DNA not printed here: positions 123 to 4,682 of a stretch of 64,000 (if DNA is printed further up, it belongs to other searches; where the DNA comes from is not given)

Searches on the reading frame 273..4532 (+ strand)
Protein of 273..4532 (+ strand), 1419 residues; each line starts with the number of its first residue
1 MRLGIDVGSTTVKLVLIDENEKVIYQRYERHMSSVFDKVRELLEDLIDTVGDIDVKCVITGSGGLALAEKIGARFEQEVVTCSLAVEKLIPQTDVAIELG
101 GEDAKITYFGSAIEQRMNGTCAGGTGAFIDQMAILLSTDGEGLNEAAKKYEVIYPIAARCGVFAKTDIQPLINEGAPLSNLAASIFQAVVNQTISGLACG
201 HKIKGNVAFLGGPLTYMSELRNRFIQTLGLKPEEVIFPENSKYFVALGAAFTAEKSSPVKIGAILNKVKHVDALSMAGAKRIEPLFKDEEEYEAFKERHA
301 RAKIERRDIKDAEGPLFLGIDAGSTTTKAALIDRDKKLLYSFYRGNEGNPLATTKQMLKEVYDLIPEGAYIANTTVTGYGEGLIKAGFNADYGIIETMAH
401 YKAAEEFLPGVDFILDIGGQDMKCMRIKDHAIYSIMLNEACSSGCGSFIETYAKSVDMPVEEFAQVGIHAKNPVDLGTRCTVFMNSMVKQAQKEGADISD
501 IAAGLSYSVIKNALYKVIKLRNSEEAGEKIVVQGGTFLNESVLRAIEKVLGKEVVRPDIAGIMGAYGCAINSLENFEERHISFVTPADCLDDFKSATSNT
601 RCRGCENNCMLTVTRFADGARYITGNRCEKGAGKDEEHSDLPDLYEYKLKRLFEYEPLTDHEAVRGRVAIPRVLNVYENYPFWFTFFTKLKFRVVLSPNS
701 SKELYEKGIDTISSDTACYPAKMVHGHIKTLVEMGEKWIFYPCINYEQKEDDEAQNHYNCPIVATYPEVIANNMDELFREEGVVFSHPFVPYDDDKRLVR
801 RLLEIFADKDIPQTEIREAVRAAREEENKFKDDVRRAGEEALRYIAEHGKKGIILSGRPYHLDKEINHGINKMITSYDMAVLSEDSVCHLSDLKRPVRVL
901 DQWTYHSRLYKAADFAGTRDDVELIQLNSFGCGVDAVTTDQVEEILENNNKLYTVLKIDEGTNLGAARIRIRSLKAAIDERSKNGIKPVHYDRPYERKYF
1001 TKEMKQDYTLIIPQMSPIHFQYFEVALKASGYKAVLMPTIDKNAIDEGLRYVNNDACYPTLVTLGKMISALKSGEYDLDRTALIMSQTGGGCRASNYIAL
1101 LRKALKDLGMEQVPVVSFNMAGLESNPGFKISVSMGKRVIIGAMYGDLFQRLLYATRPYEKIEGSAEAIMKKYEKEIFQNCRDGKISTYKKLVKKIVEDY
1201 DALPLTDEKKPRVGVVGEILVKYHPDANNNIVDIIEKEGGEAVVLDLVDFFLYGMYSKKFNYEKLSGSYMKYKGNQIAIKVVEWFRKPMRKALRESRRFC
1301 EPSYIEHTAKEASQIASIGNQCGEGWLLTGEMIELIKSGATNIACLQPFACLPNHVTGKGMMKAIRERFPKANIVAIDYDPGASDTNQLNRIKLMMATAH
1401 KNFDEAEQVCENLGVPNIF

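Call 44: search_protein_families(library=pfam, proteins=[window:273-4532:+], max_evalue=0.0001)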
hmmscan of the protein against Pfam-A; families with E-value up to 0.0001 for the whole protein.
window:273-4532:+ (1419 aa): 4 families
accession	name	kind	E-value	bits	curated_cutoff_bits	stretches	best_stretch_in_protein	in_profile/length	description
PF09989.15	DUF2229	-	6e-89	297.8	29.4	1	667-887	1-218/218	CoA enzyme activase uncharacterised domain (DUF2229)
PF01869.26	BcrAD_BadFG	-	9e-51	173.4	31.5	2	318-565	1-267/271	BadF/BadG/BcrA/BcrD ATPase family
PF01548.23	DEDD_Tnp_IS110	-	1.2e-05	25.6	29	0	3-69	1-64/155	Transposase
PF00370.27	FGGY_N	-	8.2e-05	22.8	28.8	0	1-32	1-32/245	FGGY family of carbohydrate kinases, N-terminal domain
